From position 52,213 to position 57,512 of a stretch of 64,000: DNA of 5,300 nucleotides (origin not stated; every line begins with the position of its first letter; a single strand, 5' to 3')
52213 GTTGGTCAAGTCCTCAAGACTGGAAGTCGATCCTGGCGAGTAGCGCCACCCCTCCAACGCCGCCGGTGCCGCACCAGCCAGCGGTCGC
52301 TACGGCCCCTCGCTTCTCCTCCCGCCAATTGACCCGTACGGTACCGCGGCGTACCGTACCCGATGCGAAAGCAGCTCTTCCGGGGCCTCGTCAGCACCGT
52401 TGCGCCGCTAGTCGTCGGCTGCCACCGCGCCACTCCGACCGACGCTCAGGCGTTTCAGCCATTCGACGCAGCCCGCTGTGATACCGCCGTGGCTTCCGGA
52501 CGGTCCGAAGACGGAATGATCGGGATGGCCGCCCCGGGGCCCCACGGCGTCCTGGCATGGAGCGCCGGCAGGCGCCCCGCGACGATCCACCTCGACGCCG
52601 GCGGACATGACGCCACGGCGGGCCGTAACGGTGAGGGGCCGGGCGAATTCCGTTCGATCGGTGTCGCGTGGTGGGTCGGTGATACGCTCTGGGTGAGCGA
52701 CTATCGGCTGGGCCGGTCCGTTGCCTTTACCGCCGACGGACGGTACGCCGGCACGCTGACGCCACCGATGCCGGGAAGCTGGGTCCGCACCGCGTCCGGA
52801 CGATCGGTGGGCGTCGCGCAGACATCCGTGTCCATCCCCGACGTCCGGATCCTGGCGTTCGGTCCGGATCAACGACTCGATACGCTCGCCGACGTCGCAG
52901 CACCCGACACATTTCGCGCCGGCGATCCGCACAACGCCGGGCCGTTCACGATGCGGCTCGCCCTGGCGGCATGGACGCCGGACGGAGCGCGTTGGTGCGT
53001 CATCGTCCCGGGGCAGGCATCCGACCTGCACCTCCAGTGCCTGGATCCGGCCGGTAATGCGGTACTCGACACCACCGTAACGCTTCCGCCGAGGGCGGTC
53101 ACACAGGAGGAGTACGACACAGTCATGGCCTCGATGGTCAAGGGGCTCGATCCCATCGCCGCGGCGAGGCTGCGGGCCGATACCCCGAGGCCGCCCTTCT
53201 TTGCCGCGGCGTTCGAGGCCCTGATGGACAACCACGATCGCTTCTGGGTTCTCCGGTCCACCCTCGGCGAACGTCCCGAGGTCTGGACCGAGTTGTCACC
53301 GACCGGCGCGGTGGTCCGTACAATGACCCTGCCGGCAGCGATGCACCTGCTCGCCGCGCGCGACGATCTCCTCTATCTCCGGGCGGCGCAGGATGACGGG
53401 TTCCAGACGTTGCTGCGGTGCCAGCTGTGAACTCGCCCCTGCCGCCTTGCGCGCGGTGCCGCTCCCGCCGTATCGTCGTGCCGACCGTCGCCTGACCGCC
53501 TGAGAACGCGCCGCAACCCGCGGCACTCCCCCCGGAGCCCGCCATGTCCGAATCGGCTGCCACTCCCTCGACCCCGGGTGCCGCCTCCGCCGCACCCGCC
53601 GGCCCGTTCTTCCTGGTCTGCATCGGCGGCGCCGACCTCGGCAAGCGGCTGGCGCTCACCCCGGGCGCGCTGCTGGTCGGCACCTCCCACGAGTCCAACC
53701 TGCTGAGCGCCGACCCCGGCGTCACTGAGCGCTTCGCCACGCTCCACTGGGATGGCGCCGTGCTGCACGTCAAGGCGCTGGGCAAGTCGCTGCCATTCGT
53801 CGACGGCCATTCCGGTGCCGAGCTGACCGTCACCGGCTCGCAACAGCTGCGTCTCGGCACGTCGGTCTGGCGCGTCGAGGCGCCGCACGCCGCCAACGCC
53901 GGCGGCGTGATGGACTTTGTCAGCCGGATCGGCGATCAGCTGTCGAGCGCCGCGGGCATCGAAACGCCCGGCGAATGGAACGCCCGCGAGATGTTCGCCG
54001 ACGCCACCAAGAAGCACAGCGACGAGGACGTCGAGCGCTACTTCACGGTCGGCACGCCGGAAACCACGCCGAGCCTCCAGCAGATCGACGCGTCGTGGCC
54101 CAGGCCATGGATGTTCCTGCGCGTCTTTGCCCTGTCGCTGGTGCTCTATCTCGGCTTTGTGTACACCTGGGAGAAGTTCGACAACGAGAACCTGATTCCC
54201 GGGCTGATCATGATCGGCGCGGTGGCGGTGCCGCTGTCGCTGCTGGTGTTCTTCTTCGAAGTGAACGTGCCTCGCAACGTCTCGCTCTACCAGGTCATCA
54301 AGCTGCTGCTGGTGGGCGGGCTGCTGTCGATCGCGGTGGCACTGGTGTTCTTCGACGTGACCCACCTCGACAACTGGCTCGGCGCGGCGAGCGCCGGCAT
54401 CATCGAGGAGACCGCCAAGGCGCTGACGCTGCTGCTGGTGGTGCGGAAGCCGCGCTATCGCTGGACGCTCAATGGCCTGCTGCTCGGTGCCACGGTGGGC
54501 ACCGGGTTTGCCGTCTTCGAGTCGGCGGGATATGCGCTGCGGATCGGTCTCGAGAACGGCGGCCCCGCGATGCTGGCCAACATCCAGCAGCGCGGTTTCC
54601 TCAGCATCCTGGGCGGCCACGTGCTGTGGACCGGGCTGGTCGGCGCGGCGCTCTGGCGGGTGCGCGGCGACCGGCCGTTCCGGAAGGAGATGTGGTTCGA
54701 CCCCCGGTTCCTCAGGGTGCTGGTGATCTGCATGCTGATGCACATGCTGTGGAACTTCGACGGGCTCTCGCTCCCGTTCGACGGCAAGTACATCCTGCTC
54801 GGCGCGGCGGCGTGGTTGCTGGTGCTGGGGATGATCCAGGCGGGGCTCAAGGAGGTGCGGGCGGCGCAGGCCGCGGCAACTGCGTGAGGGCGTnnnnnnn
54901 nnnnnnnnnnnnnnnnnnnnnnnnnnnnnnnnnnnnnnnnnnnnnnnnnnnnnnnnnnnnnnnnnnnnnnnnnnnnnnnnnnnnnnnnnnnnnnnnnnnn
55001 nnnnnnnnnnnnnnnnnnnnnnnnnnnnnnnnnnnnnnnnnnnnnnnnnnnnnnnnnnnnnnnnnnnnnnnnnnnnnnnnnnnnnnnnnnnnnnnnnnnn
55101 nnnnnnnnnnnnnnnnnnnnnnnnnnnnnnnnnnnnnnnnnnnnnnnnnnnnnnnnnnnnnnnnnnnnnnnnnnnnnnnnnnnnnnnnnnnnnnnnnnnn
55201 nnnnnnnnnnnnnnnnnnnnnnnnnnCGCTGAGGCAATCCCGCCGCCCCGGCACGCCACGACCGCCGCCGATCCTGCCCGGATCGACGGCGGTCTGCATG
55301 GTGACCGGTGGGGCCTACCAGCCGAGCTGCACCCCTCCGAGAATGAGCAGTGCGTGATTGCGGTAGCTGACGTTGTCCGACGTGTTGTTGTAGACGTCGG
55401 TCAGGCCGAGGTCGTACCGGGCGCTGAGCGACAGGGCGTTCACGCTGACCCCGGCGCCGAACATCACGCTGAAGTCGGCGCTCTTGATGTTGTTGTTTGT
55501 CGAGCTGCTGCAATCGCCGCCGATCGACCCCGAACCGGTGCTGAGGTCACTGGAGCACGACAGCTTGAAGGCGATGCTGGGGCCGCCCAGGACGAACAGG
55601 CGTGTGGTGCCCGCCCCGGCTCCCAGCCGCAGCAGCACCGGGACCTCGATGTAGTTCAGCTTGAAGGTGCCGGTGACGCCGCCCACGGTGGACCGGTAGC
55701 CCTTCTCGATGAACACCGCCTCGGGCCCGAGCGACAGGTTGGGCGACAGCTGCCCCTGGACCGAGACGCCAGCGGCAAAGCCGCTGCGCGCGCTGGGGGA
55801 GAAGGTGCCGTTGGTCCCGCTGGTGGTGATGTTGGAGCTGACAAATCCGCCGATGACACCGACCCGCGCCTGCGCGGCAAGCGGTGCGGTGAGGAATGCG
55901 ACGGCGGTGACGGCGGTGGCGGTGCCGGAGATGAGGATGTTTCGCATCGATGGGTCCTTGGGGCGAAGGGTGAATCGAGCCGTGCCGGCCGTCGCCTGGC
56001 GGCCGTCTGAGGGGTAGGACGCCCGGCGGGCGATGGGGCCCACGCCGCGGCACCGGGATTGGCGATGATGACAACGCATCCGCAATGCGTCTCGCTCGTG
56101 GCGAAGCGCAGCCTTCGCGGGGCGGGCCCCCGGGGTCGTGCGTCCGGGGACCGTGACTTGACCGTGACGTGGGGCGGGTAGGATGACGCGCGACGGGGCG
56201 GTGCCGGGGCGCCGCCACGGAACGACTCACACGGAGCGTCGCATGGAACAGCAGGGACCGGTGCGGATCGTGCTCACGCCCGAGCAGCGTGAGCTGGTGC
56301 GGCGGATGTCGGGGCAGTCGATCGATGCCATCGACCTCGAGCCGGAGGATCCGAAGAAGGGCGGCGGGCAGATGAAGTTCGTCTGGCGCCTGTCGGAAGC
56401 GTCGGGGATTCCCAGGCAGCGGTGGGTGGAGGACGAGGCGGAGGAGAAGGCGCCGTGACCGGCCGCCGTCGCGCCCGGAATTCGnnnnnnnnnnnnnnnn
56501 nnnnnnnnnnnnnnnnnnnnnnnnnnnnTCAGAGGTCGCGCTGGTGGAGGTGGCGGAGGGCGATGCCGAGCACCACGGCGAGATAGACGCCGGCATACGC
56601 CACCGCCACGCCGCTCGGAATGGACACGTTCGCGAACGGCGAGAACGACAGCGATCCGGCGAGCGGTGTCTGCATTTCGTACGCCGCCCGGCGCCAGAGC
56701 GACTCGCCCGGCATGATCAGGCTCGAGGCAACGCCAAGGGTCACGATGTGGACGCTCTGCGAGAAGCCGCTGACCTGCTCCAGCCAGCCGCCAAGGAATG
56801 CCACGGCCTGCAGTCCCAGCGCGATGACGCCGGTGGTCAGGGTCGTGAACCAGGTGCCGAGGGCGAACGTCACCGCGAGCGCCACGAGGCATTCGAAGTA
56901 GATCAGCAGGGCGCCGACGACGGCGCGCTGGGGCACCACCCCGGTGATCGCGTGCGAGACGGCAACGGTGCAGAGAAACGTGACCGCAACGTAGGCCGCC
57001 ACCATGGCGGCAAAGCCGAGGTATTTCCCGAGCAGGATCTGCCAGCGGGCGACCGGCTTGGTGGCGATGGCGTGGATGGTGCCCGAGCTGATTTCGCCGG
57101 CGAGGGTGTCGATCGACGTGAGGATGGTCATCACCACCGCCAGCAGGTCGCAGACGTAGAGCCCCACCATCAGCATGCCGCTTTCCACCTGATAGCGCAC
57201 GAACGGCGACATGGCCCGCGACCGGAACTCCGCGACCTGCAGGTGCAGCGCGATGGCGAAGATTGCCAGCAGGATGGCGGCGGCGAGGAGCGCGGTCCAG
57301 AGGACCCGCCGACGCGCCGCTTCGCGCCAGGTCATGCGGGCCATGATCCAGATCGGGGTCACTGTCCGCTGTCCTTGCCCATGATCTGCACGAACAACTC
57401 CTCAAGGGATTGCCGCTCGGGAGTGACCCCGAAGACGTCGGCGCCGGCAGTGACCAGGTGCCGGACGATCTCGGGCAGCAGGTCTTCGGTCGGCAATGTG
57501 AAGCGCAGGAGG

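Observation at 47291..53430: Cassette 3 (most complete): regulator, secreted Cys-rich acidic peptide, propeller, DsbA-like, propeller, propeller. Candidate undescribed peptide system.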

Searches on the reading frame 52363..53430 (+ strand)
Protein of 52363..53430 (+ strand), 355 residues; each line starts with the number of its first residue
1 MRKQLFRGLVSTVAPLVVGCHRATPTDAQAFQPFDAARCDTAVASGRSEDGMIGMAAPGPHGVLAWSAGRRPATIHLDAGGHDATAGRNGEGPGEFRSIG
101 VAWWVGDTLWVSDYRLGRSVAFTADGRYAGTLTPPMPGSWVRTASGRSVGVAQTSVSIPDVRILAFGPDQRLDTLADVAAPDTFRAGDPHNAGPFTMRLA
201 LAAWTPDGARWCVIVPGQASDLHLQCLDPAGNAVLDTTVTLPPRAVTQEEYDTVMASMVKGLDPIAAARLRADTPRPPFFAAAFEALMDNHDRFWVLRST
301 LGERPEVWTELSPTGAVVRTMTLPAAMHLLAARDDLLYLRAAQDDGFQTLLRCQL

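Call 3: search_protein_families(library=pfam, proteins=[window:52363-53430:+], max_evalue=0.1)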
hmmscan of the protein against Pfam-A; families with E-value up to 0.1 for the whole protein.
window:52363-53430:+ (355 aa): 0 families

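Call 4: search_protein_families(library=ncbifam, proteins=[window:52363-53430:+], max_evalue=0.1)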
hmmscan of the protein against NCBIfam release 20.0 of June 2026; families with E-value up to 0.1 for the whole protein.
window:52363-53430:+ (355 aa): 1 family
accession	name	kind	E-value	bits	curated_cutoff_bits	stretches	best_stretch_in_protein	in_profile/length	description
TIGR03048.1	PS_I_psaC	equivalog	0.076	13.2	130.65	0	19-51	15-47/80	photosystem I iron-sulfur center protein PsaC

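Call 88: search_protein_families(library=padloc, proteins=[window:52363-53430:+], max_evalue=0.01)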
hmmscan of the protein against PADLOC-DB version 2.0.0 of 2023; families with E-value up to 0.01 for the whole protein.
window:52363-53430:+ (355 aa): 0 families

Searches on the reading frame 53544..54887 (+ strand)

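Call 42: search_protein_families(library=pfam, proteins=[window:53544-54887:+], max_evalue=0.01)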
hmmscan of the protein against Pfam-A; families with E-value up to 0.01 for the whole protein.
window:53544-54887:+ (447 aa): 2 families
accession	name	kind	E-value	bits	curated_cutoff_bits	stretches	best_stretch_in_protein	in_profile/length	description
PF13367.11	PrsW-protease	-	1.4e-22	80.7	23.5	1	251-409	6-176/196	PrsW family intramembrane metalloprotease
PF16697.10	Yop-YscD_cpl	-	0.00027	21.6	33.2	1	27-113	3-92/94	Inner membrane component of T3SS, cytoplasmic domain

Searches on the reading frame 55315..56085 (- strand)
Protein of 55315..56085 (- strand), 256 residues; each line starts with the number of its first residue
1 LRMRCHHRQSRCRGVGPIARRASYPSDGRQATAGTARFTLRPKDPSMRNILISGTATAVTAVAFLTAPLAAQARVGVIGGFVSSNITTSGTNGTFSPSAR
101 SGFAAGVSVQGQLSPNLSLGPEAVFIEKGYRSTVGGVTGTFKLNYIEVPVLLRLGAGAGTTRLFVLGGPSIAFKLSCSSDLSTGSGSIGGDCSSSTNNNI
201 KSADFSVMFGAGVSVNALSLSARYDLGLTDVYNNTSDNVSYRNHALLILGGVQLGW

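Call 108: search_protein_families(library=pfam, proteins=[window:55315-56085:-], max_evalue=0.0001)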
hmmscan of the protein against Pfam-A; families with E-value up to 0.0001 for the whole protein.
window:55315-56085:- (256 aa): 1 family
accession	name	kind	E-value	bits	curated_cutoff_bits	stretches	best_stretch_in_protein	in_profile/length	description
PF13568.12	OMP_b-brl_2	-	4.6e-21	76.1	27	1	73-232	9-174/175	Outer membrane protein beta-barrel domain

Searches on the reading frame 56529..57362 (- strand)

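Call 108: search_protein_families(library=pfam, proteins=[window:56529-57362:-], max_evalue=0.0001)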
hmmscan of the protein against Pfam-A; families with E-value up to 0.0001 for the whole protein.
window:56529-57362:- (277 aa): 3 families
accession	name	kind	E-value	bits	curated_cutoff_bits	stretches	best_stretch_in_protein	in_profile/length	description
PF12679.13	ABC2_membrane_2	-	5.4e-12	46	27.2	1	5-277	1-283/283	ABC-2 family transporter protein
PF12730.13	ABC2_membrane_4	-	9.8e-09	35.9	27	1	17-179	11-165/179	ABC-2 family transporter protein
PF13346.12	ABC2_membrane_5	-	1.5e-05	25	25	1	73-193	41-162/205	ABC-2 family transporter protein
